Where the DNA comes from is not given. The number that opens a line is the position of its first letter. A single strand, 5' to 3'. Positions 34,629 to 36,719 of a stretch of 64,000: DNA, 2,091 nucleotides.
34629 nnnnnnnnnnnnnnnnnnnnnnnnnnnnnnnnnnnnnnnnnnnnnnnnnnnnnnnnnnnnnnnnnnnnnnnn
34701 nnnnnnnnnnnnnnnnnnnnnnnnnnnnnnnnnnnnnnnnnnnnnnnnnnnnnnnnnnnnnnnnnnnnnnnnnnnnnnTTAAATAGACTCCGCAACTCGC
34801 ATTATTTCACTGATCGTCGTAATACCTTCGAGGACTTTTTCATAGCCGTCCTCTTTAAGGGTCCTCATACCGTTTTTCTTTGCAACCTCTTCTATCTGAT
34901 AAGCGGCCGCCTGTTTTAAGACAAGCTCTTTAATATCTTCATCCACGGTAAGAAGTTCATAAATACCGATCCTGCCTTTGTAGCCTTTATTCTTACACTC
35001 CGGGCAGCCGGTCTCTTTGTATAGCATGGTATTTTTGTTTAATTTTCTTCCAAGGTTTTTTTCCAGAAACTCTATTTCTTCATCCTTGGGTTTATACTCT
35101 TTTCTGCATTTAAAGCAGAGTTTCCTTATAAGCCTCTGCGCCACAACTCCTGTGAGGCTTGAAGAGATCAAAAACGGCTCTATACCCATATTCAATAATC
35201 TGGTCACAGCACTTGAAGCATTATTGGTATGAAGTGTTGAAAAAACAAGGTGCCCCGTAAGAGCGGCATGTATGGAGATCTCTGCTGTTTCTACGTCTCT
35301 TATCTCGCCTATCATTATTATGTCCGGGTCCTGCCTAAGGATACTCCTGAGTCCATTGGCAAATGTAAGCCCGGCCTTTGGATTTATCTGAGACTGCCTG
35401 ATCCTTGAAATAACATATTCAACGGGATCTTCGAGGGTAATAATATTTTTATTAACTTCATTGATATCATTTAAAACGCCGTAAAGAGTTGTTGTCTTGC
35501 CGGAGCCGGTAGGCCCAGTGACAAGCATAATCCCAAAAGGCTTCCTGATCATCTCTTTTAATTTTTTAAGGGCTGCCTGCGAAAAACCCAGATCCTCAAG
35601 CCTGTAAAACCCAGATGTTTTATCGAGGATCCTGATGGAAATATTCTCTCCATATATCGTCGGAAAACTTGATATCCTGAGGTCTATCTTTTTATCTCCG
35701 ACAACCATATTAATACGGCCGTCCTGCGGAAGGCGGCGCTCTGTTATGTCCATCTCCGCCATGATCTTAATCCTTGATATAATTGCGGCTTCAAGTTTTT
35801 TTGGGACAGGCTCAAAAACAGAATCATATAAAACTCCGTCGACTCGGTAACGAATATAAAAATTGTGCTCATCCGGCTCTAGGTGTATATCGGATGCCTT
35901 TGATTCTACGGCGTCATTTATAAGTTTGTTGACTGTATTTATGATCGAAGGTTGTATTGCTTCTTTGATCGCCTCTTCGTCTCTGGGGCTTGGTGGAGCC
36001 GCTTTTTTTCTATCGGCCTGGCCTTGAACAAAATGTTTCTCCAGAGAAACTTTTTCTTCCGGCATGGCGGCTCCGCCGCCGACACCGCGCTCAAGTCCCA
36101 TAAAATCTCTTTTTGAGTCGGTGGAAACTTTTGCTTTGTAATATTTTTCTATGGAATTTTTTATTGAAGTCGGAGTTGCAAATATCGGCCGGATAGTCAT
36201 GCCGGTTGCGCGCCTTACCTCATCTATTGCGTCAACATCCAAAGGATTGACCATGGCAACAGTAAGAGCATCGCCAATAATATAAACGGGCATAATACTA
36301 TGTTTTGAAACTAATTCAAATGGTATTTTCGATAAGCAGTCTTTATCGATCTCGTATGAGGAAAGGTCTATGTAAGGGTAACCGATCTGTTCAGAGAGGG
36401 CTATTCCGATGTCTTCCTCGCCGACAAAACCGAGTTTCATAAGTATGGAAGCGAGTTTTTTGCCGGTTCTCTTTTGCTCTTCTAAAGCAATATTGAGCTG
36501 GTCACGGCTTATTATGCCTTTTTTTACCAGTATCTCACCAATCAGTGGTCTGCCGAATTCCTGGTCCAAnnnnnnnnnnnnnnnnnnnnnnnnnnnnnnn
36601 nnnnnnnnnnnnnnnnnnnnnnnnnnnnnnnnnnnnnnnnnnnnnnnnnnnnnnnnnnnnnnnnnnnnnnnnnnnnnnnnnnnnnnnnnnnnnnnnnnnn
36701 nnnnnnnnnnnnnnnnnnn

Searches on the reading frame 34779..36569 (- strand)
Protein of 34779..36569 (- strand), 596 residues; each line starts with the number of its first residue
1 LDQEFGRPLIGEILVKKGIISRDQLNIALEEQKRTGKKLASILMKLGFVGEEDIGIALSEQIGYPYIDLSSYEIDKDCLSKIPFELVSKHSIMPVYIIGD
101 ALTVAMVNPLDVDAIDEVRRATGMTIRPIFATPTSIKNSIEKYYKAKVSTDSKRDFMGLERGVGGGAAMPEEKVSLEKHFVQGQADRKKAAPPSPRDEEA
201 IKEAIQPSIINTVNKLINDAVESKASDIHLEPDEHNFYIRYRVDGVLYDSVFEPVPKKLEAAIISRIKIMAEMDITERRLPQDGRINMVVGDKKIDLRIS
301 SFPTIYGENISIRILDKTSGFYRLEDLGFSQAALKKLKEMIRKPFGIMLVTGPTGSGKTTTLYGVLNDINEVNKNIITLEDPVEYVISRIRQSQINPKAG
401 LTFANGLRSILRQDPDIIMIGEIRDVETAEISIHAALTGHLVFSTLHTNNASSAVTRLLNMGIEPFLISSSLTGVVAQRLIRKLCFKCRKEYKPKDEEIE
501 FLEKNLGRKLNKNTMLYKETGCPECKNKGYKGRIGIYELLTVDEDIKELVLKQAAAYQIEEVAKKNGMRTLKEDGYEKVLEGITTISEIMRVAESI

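Call 5: search_protein_families(library=pfam, proteins=[window:34779-36569:-], max_evalue=0.01)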
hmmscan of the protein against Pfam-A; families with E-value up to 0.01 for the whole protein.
window:34779-36569:- (596 aa): 8 families
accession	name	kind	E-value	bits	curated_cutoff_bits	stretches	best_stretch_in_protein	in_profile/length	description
PF00437.27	T2SSE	-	6.3e-140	466.5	24.9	1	208-591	7-370/370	Type II/IV secretion system protein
PF05157.20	MshEN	-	3.5e-21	75.4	23.1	1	63-147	2-87/90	MshEN domain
PF01637.24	ATPase_2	-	0.00037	20.8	33.2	1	332-393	6-68/225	ATPase domain predominantly from Archaea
PF13173.12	AAA_14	-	0.0014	19.1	27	1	347-437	4-85/129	AAA domain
PF25199.1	nSTAND_NTPase5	-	0.0026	18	34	1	342-381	38-78/145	Novel STAND NTPase 5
PF13401.12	AAA_22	-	0.003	18.3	27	1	346-383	6-43/130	AAA domain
PF13191.12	AAA_16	-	0.0043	18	32.6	1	333-372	11-51/167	AAA ATPase domain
PF04851.21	ResIII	-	0.0082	16.5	22.5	0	331-377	9-57/164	Type III restriction enzyme, res subunit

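Call 6: search_protein_families(library=ncbifam, proteins=[window:34779-36569:-], max_evalue=0.001)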
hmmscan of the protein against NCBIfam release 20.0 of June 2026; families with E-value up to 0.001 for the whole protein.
window:34779-36569:- (596 aa): 22 families
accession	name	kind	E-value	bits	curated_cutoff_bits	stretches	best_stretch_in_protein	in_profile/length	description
TIGR02538.1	type_IV_pilB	equivalog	1.5e-186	621.3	675.65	1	10-593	2-562/564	type IV-A pilus assembly ATPase PilB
TIGR02533.1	type_II_gspE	equivalog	6.6e-182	605.5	630.25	1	80-592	2-485/486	type II secretion system ATPase GspE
NF053534.1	T4PilAsmATPsTfpB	equivalog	3.8e-141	471.4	850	1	203-593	195-582/584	type IV pilus assembly ATPase TfpB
NF007755.0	PRK10436.1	equivalog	4.1e-135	451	617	1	97-593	24-459/465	type II secretion system protein GspE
NF041000.1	ATPase_ComGA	equivalog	1.7e-81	273.2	300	1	215-482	2-266/267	competence type IV pilus ATPase ComGA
TIGR01420.1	pilT_fam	subfamily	8.3e-58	196.2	319.1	1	213-483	2-270/343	PilT/PilU family type 4a pilus ATPase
TIGR02525.1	plasmid_TraJ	equivalog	2.6e-25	89.2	368.3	1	341-461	145-272/372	plasmid transfer ATPase TraJ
TIGR02524.1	dot_icm_DotB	equivalog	1.1e-22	80.8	463.3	1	339-459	128-257/358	Dot/Icm type IV secretion system ATPase DotB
NF053729.1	c-di-GMP_motif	domain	5.7e-18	64.4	38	1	10-61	2-53/53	cyclic di-GMP-binding domain-containing protein, MshE-related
NF058587.1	archaellum_moto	equivalog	5.5e-17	61.7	550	1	271-463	209-398/527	archaellum flagellar ATPase motor FlaI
NF008411.1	PRK11234.1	equivalog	8.5e-16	57.5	1170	1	8-156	482-629/723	cyclic di-3',5'-guanylate-activated glycosyltransferase NfrB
NF012033.0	PRK15489.1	equivalog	8.3e-15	54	537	1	8-143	491-626/703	glycosyl transferase family protein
TIGR02782.1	TrbB_P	equivalog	1.1e-14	54.5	304.55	1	330-460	122-254/303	P-type conjugative transfer ATPase TrbB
TIGR03819.1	heli_sec_ATPase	hypoth_equivalog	3.6e-14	52.7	373.15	1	306-463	138-302/340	TadA family conjugal transfer-associated ATPase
TIGR02788.1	VirB11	equivalog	7.4e-13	48.2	249.95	1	348-462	147-266/308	P-type DNA transfer ATPase VirB11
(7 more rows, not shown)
